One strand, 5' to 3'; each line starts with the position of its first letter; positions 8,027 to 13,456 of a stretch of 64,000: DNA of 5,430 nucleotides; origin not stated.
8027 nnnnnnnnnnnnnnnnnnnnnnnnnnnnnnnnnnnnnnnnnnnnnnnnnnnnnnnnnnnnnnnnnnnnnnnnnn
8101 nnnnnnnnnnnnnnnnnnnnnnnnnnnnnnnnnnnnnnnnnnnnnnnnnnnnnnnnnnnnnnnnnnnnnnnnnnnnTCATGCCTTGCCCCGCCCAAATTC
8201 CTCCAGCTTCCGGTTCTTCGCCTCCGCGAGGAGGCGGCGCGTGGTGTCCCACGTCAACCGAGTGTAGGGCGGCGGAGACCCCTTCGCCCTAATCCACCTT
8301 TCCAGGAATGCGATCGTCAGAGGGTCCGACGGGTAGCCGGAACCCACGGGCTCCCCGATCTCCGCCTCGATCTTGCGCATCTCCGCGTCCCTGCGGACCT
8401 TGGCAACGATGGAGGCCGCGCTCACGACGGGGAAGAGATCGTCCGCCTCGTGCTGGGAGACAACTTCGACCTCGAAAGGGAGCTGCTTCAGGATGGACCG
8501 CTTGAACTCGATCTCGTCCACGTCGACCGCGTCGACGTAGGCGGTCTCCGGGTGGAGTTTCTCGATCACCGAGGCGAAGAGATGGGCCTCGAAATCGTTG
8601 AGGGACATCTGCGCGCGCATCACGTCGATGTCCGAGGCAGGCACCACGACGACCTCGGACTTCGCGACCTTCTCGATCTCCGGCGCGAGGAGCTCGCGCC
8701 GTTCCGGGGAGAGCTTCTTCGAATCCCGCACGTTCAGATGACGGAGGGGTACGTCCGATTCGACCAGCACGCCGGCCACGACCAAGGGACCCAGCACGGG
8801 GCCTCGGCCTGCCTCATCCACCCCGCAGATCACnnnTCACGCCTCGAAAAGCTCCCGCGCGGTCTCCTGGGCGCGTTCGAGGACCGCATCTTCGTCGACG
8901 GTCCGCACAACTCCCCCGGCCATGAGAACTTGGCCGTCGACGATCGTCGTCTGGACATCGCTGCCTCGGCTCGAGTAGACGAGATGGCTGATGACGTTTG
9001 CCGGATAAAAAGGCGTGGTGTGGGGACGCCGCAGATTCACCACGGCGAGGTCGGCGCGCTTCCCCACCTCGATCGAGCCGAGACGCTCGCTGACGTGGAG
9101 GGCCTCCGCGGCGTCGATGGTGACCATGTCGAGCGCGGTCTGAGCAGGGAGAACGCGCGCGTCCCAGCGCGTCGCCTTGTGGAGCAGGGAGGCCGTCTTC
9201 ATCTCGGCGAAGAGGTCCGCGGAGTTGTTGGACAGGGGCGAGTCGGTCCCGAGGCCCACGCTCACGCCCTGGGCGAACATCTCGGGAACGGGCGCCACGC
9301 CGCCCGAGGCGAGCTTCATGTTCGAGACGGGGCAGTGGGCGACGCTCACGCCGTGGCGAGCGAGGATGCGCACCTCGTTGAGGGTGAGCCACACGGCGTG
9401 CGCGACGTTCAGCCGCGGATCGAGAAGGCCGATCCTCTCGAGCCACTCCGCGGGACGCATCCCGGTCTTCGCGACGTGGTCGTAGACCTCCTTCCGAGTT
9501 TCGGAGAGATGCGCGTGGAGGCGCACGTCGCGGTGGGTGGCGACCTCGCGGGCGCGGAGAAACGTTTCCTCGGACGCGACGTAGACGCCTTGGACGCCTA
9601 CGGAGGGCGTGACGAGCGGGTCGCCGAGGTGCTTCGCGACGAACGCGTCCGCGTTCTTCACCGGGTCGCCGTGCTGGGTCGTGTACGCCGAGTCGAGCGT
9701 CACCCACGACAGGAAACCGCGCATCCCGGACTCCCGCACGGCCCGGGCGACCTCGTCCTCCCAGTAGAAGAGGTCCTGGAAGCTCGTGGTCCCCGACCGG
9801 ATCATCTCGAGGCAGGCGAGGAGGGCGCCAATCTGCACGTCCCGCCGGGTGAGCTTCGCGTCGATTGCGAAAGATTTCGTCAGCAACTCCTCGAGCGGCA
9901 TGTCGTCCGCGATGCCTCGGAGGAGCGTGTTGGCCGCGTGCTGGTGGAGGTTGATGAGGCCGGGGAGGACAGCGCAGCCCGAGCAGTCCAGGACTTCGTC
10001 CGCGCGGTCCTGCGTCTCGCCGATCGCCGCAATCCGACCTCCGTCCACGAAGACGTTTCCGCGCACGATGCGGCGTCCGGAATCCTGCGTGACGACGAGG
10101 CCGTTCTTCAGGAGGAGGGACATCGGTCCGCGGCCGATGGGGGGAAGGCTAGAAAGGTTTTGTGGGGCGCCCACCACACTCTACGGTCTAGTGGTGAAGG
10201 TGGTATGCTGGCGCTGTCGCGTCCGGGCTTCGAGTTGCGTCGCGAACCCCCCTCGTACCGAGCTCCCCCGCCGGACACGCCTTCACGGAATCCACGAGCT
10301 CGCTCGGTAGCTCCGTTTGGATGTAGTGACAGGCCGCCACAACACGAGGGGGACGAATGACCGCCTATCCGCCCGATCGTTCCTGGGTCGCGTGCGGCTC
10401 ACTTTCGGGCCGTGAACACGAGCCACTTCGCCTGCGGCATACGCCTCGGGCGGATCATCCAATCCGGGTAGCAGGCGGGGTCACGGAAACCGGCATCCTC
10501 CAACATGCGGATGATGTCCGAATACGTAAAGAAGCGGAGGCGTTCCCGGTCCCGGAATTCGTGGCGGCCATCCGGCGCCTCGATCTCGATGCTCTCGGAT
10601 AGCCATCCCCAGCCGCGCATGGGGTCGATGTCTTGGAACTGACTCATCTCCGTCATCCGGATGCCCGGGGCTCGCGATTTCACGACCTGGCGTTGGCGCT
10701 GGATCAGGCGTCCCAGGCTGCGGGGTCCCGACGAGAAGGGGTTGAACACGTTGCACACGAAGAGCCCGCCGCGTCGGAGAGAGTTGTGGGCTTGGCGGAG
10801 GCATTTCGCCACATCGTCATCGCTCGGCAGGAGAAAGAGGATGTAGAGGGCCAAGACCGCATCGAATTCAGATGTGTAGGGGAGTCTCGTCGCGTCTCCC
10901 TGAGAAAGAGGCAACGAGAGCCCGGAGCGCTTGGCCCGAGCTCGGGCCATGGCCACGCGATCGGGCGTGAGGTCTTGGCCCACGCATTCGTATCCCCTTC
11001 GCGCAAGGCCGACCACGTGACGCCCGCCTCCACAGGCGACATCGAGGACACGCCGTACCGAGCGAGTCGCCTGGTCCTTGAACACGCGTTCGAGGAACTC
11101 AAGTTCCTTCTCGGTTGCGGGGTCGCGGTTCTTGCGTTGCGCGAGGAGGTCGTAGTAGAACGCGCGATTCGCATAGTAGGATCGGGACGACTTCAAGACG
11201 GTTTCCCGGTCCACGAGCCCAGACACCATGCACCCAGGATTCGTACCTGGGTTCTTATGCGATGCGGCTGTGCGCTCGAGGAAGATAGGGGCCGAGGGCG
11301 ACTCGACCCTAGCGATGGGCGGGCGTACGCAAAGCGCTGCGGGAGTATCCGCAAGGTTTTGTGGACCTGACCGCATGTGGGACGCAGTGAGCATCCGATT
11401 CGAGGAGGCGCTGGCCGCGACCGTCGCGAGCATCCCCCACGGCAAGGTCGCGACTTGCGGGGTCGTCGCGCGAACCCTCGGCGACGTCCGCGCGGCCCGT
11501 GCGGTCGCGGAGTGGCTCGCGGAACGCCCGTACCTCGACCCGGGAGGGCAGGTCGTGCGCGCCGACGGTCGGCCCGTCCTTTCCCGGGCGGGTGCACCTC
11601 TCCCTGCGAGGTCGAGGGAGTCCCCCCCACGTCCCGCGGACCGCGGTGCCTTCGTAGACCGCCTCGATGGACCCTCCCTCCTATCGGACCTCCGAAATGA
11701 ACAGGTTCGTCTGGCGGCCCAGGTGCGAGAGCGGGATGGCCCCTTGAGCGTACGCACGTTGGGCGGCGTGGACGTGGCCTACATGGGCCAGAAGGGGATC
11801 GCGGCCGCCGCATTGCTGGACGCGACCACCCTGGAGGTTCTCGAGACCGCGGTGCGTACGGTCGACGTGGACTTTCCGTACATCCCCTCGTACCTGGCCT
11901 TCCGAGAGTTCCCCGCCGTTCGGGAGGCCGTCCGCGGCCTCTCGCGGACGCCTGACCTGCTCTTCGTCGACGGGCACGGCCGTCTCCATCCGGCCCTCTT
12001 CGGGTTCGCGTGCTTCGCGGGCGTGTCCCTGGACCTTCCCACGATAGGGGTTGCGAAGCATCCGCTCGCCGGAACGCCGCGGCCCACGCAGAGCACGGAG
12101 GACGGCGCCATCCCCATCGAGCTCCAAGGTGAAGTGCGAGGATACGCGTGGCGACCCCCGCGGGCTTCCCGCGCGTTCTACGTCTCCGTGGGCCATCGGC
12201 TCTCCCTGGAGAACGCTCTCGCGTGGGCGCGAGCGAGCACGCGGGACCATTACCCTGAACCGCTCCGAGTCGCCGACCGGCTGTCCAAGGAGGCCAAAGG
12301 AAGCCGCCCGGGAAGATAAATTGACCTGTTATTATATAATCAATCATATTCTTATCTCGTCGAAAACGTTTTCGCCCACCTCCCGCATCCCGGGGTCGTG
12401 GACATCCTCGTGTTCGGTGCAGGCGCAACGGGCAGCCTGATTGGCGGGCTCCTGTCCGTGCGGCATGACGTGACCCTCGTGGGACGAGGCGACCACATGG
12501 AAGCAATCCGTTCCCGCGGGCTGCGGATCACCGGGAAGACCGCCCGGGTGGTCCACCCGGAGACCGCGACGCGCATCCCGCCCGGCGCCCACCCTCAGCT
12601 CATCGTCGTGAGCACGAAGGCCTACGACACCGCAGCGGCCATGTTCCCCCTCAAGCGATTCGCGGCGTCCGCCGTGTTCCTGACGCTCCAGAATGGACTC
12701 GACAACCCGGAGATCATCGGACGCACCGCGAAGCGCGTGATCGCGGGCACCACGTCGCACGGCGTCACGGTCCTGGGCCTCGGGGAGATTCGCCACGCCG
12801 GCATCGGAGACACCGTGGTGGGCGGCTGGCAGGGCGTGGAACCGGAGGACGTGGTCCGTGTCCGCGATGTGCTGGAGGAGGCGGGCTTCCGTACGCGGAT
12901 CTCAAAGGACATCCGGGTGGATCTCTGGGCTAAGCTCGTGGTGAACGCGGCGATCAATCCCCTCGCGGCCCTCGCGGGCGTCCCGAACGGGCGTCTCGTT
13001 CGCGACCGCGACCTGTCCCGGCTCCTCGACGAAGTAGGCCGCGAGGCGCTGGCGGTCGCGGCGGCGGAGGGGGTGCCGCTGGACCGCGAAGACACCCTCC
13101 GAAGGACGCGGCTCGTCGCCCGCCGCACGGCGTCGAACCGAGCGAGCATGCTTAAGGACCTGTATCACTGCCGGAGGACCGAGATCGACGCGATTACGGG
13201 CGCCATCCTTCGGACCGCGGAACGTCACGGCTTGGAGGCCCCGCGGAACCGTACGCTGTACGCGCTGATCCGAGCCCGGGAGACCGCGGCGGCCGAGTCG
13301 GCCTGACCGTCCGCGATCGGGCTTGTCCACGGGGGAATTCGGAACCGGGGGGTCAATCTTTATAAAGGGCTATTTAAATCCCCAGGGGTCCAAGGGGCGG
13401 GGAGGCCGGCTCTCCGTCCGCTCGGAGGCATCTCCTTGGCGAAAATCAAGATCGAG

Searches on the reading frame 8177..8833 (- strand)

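Call 67: search_protein_families(library=pfam, proteins=[window:8177-8833:-], max_evalue=0.0001)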
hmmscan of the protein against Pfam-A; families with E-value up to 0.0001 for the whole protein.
window:8177-8833:- (218 aa): 1 family
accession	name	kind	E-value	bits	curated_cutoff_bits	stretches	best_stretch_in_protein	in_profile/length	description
PF01351.25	RNase_HII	-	1.1e-46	159.6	25.8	1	3-198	1-199/199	Ribonuclease HII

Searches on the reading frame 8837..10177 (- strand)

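Call 67: search_protein_families(library=pfam, proteins=[window:8837-10177:-], max_evalue=0.0001)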
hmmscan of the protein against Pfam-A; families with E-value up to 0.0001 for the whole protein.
window:8837-10177:- (446 aa): 2 families
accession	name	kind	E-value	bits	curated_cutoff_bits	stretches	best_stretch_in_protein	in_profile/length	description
PF01979.26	Amidohydro_1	-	2.3e-67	228.1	25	1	70-417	2-344/345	Amidohydrolase family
PF07969.17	Amidohydro_3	-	7.7e-24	85.4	29.7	1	214-418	274-471/472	Amidohydrolase family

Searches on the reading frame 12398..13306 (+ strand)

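Call 67: search_protein_families(library=pfam, proteins=[window:12398-13306:+], max_evalue=0.0001)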
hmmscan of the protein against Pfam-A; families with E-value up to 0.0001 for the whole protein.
window:12398-13306:+ (302 aa): 2 families
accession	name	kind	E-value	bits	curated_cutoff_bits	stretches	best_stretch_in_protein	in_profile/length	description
PF08546.17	ApbA_C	-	1.4e-37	129.3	22.7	1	171-295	1-125/125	Ketopantoate reductase PanE/ApbA C terminal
PF02558.23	ApbA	-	9.7e-31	106.9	22.2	1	3-145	1-149/150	Ketopantoate reductase PanE/ApbA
